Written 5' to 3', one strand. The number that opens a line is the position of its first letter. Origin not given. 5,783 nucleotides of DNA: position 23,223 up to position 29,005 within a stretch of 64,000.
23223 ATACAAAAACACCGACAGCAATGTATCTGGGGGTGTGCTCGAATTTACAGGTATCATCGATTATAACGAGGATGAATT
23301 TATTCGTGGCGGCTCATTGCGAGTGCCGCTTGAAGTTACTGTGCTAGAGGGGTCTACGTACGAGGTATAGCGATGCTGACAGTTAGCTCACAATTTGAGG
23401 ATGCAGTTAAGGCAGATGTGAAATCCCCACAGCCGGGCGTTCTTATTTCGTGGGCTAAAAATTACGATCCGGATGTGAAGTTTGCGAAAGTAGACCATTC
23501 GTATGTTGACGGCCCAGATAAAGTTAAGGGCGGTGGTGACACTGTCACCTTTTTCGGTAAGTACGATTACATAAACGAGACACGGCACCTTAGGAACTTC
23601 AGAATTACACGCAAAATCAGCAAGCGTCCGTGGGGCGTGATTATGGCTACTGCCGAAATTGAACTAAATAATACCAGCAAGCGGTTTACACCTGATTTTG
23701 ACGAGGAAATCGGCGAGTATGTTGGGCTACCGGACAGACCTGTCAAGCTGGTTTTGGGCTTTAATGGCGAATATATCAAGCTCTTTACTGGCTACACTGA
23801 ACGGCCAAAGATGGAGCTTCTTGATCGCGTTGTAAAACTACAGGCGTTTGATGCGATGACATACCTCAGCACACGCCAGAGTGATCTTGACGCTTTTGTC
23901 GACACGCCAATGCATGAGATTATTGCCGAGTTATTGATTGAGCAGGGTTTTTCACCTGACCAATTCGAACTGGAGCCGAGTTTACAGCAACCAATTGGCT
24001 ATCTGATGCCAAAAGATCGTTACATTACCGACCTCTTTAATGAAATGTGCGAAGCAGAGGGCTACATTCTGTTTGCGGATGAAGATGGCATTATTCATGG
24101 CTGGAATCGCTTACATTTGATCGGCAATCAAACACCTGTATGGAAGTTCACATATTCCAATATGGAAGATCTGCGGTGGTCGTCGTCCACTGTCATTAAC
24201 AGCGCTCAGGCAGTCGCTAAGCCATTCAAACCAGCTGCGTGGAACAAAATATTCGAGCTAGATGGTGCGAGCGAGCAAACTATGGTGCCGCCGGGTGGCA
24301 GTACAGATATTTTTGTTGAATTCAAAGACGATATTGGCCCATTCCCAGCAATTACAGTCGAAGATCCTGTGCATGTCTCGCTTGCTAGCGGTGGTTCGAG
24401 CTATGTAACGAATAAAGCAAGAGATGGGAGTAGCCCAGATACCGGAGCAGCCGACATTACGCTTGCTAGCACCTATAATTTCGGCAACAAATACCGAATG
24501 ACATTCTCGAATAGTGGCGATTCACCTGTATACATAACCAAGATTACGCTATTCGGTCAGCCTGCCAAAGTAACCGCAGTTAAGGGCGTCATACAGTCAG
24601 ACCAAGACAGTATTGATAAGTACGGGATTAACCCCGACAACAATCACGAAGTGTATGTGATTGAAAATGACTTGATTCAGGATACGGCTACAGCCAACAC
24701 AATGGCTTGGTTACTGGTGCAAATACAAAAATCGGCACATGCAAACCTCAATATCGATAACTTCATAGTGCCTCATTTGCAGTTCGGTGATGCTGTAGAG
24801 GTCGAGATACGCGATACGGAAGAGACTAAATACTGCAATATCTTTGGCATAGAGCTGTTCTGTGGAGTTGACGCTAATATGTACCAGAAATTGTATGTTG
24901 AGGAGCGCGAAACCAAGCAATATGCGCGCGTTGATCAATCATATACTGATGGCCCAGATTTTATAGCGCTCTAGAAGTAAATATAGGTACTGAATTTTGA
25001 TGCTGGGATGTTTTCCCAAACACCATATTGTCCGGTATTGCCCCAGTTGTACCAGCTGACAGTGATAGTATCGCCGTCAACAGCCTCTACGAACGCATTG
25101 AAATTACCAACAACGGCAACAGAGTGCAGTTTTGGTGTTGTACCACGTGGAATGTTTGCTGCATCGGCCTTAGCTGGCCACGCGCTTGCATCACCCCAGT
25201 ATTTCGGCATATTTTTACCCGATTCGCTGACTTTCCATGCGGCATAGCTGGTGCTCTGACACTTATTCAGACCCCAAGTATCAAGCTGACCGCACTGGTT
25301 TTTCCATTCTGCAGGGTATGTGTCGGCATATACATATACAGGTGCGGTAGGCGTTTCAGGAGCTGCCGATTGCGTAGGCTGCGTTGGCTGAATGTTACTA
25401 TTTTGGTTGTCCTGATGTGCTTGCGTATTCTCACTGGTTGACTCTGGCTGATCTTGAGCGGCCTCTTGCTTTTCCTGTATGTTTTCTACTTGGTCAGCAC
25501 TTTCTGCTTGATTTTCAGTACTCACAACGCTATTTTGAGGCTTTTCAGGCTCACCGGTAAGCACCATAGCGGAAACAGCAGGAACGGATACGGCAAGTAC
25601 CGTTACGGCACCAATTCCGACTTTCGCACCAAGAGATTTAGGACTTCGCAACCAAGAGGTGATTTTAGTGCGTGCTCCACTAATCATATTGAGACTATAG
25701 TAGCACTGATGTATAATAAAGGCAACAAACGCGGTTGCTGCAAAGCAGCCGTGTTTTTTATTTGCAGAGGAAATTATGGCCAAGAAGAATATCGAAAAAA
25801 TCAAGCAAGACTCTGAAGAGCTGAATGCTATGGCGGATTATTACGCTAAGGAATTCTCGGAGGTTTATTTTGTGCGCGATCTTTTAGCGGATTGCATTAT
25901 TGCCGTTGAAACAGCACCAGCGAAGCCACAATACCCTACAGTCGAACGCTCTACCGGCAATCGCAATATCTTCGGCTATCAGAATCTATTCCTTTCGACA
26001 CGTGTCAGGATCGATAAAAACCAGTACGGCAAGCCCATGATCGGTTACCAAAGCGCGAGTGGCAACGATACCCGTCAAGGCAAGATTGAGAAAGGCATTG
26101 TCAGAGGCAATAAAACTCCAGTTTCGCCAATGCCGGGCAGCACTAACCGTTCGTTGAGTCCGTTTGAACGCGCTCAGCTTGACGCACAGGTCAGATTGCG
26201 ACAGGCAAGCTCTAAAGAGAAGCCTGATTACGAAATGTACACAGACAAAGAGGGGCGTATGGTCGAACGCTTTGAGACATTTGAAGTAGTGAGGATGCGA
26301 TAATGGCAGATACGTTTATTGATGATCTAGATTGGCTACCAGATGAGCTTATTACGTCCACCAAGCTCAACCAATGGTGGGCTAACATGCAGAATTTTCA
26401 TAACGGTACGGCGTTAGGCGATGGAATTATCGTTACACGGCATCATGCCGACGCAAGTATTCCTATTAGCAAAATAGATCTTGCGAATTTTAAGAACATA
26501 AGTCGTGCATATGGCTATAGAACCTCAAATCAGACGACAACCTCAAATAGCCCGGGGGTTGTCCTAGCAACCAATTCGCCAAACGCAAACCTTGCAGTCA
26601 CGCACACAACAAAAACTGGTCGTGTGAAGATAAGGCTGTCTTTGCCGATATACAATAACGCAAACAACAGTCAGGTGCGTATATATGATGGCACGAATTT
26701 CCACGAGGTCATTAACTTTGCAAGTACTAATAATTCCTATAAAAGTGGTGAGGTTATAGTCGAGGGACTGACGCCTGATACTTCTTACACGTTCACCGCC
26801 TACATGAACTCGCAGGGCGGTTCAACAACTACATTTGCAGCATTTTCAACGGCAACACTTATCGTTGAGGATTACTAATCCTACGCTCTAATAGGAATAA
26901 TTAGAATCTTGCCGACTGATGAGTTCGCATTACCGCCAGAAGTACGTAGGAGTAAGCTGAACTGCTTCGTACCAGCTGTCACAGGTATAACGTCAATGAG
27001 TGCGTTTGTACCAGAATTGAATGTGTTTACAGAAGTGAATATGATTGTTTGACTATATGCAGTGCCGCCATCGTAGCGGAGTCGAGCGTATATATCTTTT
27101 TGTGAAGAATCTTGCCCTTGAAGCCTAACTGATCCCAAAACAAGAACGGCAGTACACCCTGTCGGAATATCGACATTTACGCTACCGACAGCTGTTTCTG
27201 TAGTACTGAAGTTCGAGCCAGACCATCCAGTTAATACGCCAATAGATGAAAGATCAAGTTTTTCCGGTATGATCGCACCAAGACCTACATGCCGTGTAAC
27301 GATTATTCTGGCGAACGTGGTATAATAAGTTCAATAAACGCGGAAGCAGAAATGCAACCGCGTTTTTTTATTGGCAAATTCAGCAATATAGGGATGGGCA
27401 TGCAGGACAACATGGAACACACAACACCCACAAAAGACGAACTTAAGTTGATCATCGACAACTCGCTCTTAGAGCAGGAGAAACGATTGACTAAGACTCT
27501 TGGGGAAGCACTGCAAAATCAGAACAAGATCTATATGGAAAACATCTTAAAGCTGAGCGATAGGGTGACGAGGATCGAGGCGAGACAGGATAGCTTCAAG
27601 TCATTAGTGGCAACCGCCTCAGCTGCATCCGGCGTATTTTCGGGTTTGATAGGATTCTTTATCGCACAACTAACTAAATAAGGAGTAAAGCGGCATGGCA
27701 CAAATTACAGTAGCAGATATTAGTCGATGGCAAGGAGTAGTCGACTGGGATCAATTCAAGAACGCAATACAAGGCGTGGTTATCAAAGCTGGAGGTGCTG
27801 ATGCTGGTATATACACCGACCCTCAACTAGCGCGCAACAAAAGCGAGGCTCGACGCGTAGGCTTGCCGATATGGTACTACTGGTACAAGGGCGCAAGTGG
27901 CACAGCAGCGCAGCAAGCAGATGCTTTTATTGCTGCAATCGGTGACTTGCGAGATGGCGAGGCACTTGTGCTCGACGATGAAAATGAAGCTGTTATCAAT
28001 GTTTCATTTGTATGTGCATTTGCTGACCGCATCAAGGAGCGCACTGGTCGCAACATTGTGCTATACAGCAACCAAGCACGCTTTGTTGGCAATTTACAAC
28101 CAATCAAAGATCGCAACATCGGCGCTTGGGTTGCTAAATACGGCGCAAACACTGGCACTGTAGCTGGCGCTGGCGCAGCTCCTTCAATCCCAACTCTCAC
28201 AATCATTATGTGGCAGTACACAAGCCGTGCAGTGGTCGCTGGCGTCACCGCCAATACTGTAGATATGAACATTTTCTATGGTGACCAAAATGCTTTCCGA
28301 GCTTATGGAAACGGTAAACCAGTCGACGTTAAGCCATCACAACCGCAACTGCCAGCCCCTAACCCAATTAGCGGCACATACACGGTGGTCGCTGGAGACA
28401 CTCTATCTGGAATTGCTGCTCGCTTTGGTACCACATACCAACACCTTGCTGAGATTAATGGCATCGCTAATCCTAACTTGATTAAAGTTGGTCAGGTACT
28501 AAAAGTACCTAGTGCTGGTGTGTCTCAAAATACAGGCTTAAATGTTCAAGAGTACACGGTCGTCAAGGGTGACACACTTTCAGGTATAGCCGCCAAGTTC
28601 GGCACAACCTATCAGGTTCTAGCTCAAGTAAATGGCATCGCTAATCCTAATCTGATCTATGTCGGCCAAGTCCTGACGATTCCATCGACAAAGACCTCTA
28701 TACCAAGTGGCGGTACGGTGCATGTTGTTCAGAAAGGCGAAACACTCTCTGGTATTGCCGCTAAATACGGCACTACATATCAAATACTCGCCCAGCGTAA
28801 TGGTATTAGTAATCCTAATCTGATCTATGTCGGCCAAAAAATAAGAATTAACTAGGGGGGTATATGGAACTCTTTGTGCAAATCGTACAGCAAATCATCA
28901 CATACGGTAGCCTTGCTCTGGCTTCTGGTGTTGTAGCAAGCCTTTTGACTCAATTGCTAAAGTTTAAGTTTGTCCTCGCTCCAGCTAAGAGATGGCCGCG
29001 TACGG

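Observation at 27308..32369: Lysis cassette and a four-gene operon sit inside the invertible segments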

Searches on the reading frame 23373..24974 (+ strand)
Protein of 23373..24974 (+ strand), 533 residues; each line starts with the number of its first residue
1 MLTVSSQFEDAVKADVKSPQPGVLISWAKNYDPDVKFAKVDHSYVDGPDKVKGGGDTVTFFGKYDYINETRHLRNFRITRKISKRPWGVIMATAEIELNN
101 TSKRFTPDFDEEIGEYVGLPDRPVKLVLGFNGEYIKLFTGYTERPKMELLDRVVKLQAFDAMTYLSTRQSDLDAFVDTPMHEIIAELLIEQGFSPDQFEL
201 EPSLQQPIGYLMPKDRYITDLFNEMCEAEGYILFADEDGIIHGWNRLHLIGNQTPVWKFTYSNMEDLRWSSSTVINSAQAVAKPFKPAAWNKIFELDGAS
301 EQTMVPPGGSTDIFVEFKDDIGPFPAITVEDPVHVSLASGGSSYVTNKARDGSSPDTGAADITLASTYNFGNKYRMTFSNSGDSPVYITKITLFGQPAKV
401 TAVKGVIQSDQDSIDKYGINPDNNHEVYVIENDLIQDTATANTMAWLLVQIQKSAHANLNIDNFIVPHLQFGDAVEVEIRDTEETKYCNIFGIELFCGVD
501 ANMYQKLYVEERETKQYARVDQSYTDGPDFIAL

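Call 46: find_related_loci(query=A2, collection=viral_contigs, flank=10000)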
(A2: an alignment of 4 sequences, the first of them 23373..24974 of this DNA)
Query A2 (533 aa) in viral_contigs; peptide patterns used: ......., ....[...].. (x = any residue, [..] = any of these).
119 stretches matched a pattern, but none encodes a relative of the query by tblastn (E <= 1e-3).

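Call 47: find_related_loci(query=A2, collection=genome_contigs, flank=10000)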
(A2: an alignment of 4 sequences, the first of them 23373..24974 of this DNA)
Query A2 (533 aa) in genome_contigs; peptide patterns used: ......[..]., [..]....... (x = any residue, [..] = any of these).
46 stretches matched a pattern; 1 encode a relative of the query (tblastn E <= 1e-3); 1 distinct loci.
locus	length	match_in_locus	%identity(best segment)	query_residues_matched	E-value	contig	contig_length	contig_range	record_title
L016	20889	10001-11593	54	1-533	0e+0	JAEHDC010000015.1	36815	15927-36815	MAG: Candidatus Saccharibacteria bacterium isolate EFPC_124 k127_5662998, whole genome shotgun sequence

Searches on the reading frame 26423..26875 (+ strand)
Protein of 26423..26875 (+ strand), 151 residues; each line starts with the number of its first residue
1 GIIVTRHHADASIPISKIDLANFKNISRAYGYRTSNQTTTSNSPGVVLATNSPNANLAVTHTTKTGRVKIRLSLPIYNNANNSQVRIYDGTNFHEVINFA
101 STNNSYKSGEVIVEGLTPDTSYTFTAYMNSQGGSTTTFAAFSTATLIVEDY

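Call 96: search_protein_families(library=pfam, proteins=[window:26423-26875:+], max_evalue=0.05)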
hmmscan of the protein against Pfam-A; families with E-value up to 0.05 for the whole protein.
seq(151 aa): 3 families
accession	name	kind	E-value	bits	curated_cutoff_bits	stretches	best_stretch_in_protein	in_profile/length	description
PF17428.7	DUF5412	-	0.001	19.3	25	1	104-140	30-65/118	Family of unknown function (DUF5412)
PF00041.27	fn3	-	0.0012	19.4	25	1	56-135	5-75/84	Fibronectin type III domain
PF25059.1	FN3_DSCAM-DSCAML_C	-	0.0048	17.7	39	1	100-145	36-81/89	DSCAM/DSCAML C-terminal Fn3-like domain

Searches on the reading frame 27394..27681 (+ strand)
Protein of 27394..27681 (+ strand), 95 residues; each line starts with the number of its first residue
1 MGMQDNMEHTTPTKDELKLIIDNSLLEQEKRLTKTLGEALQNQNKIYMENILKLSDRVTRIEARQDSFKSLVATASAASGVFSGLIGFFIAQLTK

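Call 9: search_protein_families(library=pfam, proteins=[window:27394-27681:+], max_evalue=0.01)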
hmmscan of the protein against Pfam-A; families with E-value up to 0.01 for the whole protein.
window:27394-27681:+ (95 aa): 0 families

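Call 10: search_protein_families(library=phrogs, proteins=[window:27394-27681:+], max_evalue=0.01)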
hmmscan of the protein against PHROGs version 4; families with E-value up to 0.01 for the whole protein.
window:27394-27681:+ (95 aa): 0 families

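Call 71: search_protein_families(library=pfam, proteins=[window:27394-27681:+], max_evalue=10)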
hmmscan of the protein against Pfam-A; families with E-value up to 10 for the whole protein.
window:27394-27681:+ (95 aa): 1 family
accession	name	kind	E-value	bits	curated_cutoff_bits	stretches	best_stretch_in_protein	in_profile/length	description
PF00866.24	Ring_hydroxyl_B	-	0.12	12.8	27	1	38-65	41-65/144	Ring hydroxylating beta subunit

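Call 83: search_protein_families(library=ncbifam, proteins=[window:27394-27681:+], max_evalue=0.01)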
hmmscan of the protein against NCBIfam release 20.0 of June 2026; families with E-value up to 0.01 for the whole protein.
window:27394-27681:+ (95 aa): 0 families

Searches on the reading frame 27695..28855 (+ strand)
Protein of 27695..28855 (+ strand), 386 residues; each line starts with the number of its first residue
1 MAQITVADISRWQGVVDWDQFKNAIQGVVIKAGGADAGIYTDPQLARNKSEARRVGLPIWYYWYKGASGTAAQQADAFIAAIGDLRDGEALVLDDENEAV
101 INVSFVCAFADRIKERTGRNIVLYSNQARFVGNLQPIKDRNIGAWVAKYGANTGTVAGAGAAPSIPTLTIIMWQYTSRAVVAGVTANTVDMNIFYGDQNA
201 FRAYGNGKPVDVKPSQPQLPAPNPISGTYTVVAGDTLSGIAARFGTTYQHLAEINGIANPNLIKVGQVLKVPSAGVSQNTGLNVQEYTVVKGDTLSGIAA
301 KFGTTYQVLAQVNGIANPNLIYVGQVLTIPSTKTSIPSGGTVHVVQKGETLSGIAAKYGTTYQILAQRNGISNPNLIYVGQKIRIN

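Call 9: search_protein_families(library=pfam, proteins=[window:27695-28855:+], max_evalue=0.01)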
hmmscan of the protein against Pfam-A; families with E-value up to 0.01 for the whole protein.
window:27695-28855:+ (386 aa): 7 families
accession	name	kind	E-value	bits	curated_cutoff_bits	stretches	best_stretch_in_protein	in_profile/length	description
PF01476.26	LysM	-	1.7e-57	191.5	20.9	3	287-330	1-43/43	LysM domain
PF01183.26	Glyco_hydro_25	-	2.2e-23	83.9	27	1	8-184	2-180/180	Glycosyl hydrolases family 25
PF23473.1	LysM3_LYK4_5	-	1.9e-15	57.1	29.3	2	228-261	4-37/48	LYK4/5 LysM3 domain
PF23457.1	LysM2_NFP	-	1.7e-07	31.6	36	0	287-330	8-54/56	NFP LysM2 domain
PF23577.1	LysM_RLK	-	5.3e-06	26.8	27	0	346-366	6-26/44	LysM domain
PF00570.28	HRDC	-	1.7e-05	25.1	23.8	0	283-319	20-56/68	HRDC domain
PF23446.1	LysM1_NFP_LYK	-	0.0038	18.5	36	0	236-272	17-54/60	NFP/LYK LysM1 domain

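Call 10: search_protein_families(library=phrogs, proteins=[window:27695-28855:+], max_evalue=0.01)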
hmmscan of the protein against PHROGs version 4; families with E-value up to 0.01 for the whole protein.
window:27695-28855:+ (386 aa): 32 families (the best 25 are shown)
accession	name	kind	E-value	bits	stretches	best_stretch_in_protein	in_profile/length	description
phrog_291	-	lysis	2.9e-76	258.2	4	6-199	115-313/509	endolysin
phrog_4602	-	other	6.9e-43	148.1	3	340-385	34-79/220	transglycosylase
phrog_380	-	lysis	4e-42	145.3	3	210-281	158-245/309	endolysin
phrog_5182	-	lysis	5e-36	125.9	3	213-274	204-265/321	endolysin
phrog_7348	-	lysis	4.7e-35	120.9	3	283-332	2103-2152/2564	endolysin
phrog_2742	-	lysis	6.8e-31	108.9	3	279-333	260-314/318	endolysin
phrog_28394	-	unknown function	1.2e-28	101.2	3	210-280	49-120/303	-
phrog_6219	-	lysis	3.3e-26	93.6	1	4-198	2-190/326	endolysin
phrog_20780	-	unknown function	1.4e-24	87.5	3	277-327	65-115/117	-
phrog_14642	-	lysis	7.1e-24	85.5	3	341-385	27-70/215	endolysin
phrog_9611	-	lysis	7.8e-22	79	3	339-385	180-223/246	endolysin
phrog_13545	-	unknown function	5.7e-20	72.8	3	274-329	262-317/323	-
phrog_6745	-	lysis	3.5e-19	69.9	1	1-180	1-186/396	endolysin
phrog_4186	-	unknown function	9.2e-19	69.1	3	284-329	8-53/173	-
phrog_1274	-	lysis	1.8e-14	54.3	2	228-269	25-66/70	lysM motif protein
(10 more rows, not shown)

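Call 25: find_encoding_contigs(protein=window:27695-28855:+, flank=10000, max_places=10)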
Protein window:27695-28855:+ (386 aa): 3 contigs read that carry it; 3 places shown.
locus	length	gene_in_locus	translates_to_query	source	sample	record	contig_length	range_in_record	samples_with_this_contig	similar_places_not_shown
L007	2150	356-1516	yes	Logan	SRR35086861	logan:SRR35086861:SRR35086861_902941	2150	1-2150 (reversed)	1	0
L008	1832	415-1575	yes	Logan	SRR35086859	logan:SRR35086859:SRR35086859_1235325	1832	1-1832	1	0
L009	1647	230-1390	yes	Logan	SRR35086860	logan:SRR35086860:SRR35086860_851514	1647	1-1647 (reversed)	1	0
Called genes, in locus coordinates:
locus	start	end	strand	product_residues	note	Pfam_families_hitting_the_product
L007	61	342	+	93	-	-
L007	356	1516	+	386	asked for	PF01183:Glyco_hydro_25, PF00570:HRDC (faint), PF01476:LysM, PF23457:LysM2_NFP (faint), PF23473:LysM3_LYK4_5 (faint), PF23577:LysM_RLK (faint), PF01476:LysM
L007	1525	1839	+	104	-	-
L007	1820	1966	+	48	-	-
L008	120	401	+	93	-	-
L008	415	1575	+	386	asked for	PF01183:Glyco_hydro_25, PF00570:HRDC (faint), PF01476:LysM, PF23457:LysM2_NFP (faint), PF23473:LysM3_LYK4_5 (faint), PF23577:LysM_RLK (faint), PF01476:LysM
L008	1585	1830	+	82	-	?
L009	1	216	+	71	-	?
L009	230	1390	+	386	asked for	PF01183:Glyco_hydro_25, PF00570:HRDC (faint), PF01476:LysM, PF23457:LysM2_NFP (faint), PF23473:LysM3_LYK4_5 (faint), PF23577:LysM_RLK (faint), PF01476:LysM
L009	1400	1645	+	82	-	?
